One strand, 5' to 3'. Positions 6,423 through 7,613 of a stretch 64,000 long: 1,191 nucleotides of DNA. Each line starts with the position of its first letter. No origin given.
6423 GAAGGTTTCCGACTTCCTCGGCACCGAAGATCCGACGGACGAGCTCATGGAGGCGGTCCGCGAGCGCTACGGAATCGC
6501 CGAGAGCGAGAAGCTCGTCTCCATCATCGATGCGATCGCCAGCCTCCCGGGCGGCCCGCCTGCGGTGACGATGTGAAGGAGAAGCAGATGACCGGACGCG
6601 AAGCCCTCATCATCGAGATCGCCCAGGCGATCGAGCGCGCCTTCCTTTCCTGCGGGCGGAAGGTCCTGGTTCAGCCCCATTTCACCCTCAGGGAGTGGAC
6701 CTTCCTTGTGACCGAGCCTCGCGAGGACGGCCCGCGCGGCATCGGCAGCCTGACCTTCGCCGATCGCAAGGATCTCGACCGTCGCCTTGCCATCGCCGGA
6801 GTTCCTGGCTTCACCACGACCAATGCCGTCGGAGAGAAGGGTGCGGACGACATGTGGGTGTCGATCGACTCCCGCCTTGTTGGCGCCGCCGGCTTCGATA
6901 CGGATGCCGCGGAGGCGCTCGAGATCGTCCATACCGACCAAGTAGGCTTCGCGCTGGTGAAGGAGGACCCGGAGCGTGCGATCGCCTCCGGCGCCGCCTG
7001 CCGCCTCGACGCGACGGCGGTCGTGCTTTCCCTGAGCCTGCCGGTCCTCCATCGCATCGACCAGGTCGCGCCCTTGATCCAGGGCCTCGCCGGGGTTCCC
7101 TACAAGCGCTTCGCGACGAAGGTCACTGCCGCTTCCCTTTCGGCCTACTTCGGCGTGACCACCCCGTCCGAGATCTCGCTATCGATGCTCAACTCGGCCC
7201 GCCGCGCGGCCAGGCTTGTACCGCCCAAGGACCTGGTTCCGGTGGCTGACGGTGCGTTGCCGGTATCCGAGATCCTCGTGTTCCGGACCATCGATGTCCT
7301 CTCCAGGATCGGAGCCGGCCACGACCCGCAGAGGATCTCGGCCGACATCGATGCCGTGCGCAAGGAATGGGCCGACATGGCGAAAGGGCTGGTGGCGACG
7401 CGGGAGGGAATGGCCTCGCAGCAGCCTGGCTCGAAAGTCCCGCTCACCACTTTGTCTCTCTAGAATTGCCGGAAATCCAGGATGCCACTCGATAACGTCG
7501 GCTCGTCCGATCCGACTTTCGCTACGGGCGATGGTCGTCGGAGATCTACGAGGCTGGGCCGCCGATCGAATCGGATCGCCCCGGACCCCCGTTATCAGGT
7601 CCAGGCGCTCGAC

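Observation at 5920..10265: Operon of two unknown proteins and an SF2 DEAH helicase ending in a tandem HA-domain array encoded by about 198-bp DNA repeats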

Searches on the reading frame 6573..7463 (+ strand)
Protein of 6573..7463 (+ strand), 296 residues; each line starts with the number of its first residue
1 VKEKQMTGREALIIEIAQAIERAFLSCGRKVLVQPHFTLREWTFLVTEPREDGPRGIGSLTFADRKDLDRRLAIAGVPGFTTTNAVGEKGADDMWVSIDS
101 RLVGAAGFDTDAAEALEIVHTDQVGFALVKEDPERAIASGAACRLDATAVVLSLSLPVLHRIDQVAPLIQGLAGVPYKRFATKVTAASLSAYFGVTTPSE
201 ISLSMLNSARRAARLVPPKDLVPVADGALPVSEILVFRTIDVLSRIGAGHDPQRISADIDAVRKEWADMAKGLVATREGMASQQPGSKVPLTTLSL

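Call 6: search_protein_families(library=pfam, proteins=[window:6573-7463:+], max_evalue=0.1)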
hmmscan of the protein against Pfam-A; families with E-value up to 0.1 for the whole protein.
window:6573-7463:+ (296 aa): 0 families

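Call 7: search_protein_families(library=padloc, proteins=[window:6573-7463:+], max_evalue=0.1)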
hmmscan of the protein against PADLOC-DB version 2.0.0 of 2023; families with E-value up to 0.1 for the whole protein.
window:6573-7463:+ (296 aa): 0 families

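Call 16: search_protein_families(library=phrogs, proteins=[window:6573-7463:+], max_evalue=0.001)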
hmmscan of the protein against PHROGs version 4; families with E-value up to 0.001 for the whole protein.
window:6573-7463:+ (296 aa): 0 families

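Call 22: find_homologous_proteins(query=window:6573-7463:+)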
Query window:6573-7463:+ (296 aa): 2 proteins with E <= 0.001 among 8000 candidates.
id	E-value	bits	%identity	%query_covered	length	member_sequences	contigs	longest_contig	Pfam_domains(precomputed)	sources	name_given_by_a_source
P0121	3.5e-183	625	100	98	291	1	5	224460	-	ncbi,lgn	-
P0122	2.7e-67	245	48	96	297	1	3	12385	-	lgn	-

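Call 23: find_encoding_contigs(protein=P0122, flank=10000, max_places=4)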
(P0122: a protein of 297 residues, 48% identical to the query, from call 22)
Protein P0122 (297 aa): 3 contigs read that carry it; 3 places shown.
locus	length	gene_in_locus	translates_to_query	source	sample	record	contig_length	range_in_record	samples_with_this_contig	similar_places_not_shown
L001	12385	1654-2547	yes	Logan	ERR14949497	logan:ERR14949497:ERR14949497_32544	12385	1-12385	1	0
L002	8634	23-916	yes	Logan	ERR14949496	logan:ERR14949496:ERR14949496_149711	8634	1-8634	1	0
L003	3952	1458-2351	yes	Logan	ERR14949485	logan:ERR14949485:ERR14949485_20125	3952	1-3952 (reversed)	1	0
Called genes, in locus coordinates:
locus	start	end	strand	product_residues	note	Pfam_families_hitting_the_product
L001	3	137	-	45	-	?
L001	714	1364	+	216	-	-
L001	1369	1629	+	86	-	-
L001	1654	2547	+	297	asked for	-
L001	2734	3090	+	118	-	-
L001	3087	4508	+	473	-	PF13657:Couple_hipA, PF07804:HipA_C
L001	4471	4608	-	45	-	-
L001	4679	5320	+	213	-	PF13091:PLDc_2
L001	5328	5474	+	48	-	-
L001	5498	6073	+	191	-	-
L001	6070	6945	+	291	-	-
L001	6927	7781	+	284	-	PF25680:Mom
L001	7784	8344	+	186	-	-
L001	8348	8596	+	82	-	-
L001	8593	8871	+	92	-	-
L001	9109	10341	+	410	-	PF13191:AAA_16, PF25201:nSTAND6 (weak), PF13401:AAA_22, PF13173:AAA_14 (faint)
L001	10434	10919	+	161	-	-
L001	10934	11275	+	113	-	-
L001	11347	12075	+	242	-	-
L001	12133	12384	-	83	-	?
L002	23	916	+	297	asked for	-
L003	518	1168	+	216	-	-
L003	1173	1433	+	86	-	-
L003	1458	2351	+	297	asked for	-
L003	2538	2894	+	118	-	-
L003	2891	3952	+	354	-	?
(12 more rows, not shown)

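Call 24: find_encoding_contigs(protein=P0121, flank=10000, max_places=6)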
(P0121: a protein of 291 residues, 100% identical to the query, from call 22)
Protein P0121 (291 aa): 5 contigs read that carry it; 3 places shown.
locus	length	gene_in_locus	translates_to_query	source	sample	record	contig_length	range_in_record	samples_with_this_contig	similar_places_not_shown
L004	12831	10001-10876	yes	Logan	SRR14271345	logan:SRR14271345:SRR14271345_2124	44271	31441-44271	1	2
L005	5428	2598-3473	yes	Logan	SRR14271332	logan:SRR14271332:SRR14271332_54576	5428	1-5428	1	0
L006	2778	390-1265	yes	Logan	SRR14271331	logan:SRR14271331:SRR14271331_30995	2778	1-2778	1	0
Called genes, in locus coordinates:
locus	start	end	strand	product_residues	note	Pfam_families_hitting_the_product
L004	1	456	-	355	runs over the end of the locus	PF12293:T4BSS_DotH_IcmK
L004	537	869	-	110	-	-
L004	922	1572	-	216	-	PF11393:T4BSS_DotI_IcmL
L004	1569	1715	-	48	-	-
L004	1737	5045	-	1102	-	PF01807:Zn_ribbon_DnaG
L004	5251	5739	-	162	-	PF07750:GcrA (weak)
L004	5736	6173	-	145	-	-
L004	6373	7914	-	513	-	PF09588:YqaJ (weak)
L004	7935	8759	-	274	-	-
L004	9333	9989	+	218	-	-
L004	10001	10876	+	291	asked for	-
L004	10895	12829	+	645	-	?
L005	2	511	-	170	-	?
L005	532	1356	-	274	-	-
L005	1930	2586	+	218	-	-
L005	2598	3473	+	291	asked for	-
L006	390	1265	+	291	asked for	-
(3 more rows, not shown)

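Call 51: search_protein_families(library=ncbifam, proteins=[window:6588-7463:+], max_evalue=0.01)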
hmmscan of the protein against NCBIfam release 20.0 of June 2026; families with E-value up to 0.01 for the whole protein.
window:6588-7463:+ (291 aa): 0 families

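Call 54: predict_structure(alignment_id=A2)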
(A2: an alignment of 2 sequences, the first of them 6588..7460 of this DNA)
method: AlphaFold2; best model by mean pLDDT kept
length: 291 residues; sequences in the alignment: 2
mean_pLDDT: 46.4   pTM: 0.35
mean pLDDT of the five models: 46.4, 41.4, 38.1, 37.6, 36.8
residues with pLDDT >= 90: 0; 70-90: 19; 50-70: 77; < 50: 195
segments of 3 or more residues with pLDDT < 50: 1-3, 54-59, 69-71, 81-86, 95-121, 123-125, 131-179, 194-230, 232-251, 260-291
pLDDT, mean of each block of 10 residues (from residue 1): 55 69 72 61 71 48 53 54 52 47 30 35 49 42 34 36 38 36 52 49 47 41 41 47 39 48 40 32 28 24
secondary structure, 60 per line:
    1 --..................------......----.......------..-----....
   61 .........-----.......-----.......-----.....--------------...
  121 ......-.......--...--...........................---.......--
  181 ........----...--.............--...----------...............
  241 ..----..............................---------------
elements in order: H3-20 E27-32 E37-43 H57-69 E75-81 E87-93 H99-103 H118-126 H128-134 H142-168 H172-178 H181-188 H198-210 H226-242 H247-276

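Call 64: search_protein_families(library=pfam, proteins=[window:6588-7463:+, P0122], max_evalue=5)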
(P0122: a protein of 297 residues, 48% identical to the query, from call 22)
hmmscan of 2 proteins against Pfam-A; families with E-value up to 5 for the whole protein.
window:6588-7463:+ (291 aa): 0 families

P0122 (297 aa): 0 families

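Call 75: find_related_loci(query=A2, collection=metagenome_contigs, flank=10000)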
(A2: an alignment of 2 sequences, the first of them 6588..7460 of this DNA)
Query A2 (291 aa) in metagenome_contigs; peptide patterns used: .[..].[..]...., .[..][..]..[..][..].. (x = any residue, [..] = any of these).
247 stretches matched a pattern, but none encodes a relative of the query by tblastn (E <= 1e-3).

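Call 76: find_related_loci(query=A2, collection=viral_contigs, flank=10000)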
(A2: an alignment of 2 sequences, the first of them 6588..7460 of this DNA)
Query A2 (291 aa) in viral_contigs; peptide patterns used: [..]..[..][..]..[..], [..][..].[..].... (x = any residue, [..] = any of these).
192 stretches matched a pattern, but none encodes a relative of the query by tblastn (E <= 1e-3).
